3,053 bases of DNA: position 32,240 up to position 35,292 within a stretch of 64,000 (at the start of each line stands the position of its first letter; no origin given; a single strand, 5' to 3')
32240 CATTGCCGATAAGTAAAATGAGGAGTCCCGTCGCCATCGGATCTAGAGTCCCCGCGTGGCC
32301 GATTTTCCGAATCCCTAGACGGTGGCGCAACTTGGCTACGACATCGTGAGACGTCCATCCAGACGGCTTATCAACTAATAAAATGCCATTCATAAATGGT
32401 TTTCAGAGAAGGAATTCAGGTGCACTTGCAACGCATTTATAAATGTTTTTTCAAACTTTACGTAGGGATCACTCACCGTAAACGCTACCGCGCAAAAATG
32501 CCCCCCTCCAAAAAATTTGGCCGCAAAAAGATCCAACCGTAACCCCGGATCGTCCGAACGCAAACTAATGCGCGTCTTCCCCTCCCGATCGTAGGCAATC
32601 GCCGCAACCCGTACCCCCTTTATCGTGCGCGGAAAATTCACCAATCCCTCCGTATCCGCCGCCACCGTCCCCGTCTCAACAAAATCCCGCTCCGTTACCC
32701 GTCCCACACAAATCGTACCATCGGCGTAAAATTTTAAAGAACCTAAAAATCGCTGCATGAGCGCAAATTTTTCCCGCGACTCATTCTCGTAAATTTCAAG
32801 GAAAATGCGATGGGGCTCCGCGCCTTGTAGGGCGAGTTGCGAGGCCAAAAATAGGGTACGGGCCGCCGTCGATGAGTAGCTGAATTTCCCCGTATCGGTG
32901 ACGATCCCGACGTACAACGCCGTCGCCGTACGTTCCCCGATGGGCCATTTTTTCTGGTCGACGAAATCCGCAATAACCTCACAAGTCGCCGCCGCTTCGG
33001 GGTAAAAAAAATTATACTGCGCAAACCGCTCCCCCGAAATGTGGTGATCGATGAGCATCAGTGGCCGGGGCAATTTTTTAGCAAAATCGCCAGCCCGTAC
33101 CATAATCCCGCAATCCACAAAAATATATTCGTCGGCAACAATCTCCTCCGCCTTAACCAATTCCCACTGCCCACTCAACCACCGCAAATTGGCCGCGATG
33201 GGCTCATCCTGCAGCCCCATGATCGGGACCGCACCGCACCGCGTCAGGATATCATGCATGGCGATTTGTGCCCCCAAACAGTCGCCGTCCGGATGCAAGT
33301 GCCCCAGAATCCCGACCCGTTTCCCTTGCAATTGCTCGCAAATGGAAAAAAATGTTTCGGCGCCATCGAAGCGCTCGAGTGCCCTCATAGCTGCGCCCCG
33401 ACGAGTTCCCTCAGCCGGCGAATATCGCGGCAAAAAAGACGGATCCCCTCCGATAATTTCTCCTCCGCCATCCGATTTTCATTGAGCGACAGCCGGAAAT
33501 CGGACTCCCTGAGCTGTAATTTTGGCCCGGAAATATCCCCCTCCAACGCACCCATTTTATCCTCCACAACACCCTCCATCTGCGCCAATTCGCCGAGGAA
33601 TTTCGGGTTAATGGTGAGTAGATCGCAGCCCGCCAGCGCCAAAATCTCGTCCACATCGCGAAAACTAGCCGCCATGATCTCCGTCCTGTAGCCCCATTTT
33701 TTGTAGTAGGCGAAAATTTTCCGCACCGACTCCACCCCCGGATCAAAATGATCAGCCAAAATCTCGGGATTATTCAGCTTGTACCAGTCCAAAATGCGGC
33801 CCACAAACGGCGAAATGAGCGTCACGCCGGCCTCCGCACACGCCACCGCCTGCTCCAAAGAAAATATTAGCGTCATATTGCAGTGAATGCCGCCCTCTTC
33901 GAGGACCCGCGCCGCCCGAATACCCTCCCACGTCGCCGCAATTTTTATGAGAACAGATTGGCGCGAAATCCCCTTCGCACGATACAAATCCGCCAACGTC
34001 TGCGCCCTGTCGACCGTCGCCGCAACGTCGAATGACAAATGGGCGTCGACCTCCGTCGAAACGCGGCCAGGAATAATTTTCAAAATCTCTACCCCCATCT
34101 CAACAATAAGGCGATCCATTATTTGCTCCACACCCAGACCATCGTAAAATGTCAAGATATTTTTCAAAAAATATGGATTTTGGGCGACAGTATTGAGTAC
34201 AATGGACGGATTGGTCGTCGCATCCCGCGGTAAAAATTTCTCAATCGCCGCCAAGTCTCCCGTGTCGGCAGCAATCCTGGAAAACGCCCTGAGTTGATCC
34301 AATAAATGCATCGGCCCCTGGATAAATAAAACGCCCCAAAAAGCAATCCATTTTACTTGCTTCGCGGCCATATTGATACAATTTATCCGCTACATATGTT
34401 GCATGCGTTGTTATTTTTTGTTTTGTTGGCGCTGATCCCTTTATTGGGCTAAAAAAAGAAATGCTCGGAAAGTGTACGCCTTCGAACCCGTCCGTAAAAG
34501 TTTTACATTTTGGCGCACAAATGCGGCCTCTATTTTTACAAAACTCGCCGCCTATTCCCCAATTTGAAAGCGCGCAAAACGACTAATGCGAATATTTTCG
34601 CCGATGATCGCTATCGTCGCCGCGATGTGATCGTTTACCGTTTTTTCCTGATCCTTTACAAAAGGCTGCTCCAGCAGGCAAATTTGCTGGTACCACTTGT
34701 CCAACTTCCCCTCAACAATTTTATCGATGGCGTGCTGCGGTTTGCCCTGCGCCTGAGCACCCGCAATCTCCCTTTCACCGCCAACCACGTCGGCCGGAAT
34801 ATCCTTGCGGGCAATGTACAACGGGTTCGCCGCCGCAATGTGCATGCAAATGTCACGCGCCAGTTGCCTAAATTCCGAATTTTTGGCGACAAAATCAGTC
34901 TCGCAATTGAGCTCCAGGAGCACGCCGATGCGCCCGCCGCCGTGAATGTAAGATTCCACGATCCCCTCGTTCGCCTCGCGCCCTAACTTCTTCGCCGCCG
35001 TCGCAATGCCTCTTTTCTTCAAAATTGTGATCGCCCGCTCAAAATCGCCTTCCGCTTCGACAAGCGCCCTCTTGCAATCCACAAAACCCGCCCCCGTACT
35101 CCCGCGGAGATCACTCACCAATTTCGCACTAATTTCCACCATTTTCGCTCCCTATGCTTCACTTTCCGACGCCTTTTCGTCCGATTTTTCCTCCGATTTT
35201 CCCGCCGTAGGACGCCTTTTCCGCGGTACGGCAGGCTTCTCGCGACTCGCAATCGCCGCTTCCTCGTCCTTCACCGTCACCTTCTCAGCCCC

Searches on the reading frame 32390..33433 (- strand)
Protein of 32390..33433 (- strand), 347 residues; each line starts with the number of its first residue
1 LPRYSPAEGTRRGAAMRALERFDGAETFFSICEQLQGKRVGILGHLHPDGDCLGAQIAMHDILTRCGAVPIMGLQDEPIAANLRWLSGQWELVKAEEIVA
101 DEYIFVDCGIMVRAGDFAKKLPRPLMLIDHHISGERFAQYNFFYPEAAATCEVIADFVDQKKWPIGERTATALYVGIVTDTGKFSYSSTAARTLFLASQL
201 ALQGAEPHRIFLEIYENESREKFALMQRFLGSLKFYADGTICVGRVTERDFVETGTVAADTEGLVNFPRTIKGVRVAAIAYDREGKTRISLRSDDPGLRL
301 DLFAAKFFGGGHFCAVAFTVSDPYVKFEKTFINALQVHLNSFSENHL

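Call 28: search_protein_families(library=pfam, proteins=[window:32390-33433:-], max_evalue=0.001)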
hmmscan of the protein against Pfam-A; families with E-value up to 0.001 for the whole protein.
window:32390-33433:- (347 aa): 2 families
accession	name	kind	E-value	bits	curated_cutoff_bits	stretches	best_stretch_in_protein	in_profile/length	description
PF01368.27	DHH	-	7.7e-16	58.9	28.1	1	40-177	2-125/125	DHH family, N-terminal domain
PF02272.25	DHHA1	-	5.2e-05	24.1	25.9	1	253-325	10-86/102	DHHA1 domain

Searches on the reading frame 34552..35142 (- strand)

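Call 29: search_protein_families(library=pfam, proteins=[window:34552-35142:-], max_evalue=0.001)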
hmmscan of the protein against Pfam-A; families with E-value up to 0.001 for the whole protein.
window:34552-35142:- (196 aa): 2 families
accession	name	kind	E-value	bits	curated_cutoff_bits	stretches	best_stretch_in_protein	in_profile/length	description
PF00889.24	EF_TS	-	2e-40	139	27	1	56-196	76-204/204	Elongation factor TS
PF25025.1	EF-Ts_N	-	0.00045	20.6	33.2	1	6-43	14-52/60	Elongation factor Ts, mitochondrial, N-terminal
